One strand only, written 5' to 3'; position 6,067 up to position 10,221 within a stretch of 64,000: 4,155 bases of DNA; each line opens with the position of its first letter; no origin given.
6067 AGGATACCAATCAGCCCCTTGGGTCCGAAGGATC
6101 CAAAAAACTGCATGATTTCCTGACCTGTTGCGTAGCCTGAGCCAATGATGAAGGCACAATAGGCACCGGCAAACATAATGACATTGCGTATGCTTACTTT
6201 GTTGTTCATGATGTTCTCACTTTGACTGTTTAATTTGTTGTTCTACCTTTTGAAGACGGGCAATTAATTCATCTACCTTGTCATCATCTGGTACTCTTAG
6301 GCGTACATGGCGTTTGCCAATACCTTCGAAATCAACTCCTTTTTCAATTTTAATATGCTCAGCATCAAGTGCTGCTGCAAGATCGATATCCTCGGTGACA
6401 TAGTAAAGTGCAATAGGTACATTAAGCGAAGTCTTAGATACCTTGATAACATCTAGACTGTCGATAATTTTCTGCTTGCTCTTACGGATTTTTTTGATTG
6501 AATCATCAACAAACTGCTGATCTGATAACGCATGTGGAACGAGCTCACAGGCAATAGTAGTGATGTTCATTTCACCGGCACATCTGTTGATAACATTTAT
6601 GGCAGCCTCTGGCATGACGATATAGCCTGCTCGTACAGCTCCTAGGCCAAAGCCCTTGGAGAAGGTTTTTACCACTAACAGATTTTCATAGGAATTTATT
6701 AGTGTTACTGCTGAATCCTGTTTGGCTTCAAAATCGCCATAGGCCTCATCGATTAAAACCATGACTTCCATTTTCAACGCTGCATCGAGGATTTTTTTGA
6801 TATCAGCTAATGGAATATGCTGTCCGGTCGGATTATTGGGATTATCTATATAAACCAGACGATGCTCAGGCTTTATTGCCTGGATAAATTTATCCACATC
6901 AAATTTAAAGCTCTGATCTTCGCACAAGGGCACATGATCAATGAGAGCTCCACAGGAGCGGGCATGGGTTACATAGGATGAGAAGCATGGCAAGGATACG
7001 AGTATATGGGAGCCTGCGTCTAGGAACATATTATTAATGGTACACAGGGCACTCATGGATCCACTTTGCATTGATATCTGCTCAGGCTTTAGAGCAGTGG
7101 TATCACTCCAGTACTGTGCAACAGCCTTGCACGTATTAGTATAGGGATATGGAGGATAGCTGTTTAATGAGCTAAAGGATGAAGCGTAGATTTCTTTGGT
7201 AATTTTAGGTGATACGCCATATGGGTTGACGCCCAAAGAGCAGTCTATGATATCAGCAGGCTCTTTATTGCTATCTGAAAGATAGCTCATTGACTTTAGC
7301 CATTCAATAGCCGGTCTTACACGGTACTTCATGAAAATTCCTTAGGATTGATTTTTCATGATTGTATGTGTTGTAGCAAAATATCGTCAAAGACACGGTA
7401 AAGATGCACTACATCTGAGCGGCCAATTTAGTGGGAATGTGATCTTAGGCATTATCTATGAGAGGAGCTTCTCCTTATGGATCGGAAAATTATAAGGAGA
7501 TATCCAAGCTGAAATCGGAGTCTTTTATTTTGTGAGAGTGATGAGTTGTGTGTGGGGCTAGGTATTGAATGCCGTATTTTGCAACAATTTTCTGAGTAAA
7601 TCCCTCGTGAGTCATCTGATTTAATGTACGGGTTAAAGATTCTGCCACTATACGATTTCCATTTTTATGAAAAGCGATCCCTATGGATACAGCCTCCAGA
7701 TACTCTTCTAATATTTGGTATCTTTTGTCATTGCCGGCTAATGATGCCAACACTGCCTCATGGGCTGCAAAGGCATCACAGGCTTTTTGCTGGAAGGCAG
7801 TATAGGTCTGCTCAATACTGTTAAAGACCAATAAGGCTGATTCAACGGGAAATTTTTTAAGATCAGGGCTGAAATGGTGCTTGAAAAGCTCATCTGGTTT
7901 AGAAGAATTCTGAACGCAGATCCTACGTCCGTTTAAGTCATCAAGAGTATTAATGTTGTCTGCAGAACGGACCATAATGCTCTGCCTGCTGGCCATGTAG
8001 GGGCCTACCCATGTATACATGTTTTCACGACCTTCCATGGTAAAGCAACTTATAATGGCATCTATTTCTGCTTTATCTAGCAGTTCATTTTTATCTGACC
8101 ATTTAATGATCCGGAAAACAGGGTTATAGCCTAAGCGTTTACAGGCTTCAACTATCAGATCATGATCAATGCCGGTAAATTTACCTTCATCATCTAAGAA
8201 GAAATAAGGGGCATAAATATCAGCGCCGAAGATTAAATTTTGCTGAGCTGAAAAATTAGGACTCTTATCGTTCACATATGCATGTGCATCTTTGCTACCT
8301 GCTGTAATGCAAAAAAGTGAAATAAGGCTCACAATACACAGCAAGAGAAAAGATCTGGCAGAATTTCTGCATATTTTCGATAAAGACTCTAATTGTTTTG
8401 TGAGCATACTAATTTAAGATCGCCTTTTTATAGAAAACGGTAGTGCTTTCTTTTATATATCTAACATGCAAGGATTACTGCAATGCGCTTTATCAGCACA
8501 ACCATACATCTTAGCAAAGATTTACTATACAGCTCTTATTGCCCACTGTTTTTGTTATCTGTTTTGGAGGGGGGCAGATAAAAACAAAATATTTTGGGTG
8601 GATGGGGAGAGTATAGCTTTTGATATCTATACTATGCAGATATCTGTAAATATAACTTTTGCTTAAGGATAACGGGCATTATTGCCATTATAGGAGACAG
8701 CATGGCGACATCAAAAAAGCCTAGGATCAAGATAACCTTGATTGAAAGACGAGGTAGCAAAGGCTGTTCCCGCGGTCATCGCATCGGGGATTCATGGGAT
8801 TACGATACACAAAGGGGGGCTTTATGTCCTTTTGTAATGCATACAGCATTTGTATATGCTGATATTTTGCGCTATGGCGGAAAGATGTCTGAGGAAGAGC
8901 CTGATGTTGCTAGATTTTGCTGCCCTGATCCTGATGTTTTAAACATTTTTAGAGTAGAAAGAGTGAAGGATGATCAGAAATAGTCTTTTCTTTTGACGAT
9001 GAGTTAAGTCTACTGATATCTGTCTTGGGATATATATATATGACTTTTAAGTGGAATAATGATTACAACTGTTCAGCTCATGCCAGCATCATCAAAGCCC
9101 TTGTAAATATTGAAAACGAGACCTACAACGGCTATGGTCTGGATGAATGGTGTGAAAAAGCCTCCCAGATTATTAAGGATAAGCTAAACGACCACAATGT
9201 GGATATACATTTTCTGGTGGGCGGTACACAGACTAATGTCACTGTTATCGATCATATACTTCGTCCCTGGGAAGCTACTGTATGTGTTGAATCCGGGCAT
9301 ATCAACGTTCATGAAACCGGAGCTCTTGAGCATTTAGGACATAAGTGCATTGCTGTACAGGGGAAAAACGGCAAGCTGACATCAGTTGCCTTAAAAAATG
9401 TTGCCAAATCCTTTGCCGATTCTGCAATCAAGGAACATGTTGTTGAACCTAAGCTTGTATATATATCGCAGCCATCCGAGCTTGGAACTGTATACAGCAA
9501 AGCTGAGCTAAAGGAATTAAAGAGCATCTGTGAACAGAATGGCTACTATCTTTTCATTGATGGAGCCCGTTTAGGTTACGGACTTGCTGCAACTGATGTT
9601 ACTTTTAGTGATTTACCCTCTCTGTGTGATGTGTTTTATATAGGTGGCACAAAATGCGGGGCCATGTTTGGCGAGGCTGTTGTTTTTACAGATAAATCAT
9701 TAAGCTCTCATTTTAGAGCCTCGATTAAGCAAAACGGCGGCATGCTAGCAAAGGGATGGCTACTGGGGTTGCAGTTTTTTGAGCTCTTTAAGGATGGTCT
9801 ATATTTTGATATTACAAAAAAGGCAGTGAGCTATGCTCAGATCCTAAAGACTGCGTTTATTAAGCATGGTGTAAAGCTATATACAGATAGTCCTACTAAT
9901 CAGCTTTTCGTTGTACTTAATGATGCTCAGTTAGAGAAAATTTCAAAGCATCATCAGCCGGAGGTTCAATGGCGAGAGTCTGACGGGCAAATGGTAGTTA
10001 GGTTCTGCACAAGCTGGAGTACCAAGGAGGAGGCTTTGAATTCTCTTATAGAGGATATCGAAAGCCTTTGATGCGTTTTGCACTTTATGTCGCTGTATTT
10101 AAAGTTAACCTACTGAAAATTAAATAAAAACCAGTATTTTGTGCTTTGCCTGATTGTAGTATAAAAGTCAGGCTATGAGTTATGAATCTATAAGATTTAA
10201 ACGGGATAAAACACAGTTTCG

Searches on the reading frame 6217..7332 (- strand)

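Call 34: search_protein_families(library=pfam, proteins=[window:6217-7332:-], max_evalue=0.00001)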
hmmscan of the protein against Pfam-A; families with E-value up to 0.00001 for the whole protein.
window:6217-7332:- (371 aa): 2 families
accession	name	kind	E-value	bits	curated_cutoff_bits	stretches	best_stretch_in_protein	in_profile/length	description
PF00155.27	Aminotran_1_2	-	3.8e-54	184.7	19.7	1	27-360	2-361/361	Aminotransferase class I and II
PF01053.26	Cys_Met_Meta_PP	-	2.9e-07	29.8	27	1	88-198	73-176/381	Cys/Met metabolism PLP-dependent enzyme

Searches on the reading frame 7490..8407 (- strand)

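Call 34: search_protein_families(library=pfam, proteins=[window:7490-8407:-], max_evalue=0.00001)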
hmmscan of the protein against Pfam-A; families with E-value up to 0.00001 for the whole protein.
window:7490-8407:- (305 aa): 1 family
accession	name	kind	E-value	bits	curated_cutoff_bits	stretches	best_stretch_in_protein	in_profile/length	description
PF00497.25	SBP_bac_3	-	1.1e-19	71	26.4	1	62-279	5-130/132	Bacterial extracellular solute-binding proteins, family 3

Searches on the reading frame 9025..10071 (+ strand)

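Call 34: search_protein_families(library=pfam, proteins=[window:9025-10071:+], max_evalue=0.00001)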
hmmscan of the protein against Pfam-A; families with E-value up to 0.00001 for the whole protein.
window:9025-10071:+ (348 aa): 1 family
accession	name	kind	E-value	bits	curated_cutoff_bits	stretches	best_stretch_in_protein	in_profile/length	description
PF01212.27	Beta_elim_lyase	-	3.9e-23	82.6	27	1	36-244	27-234/288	Beta-eliminating lyase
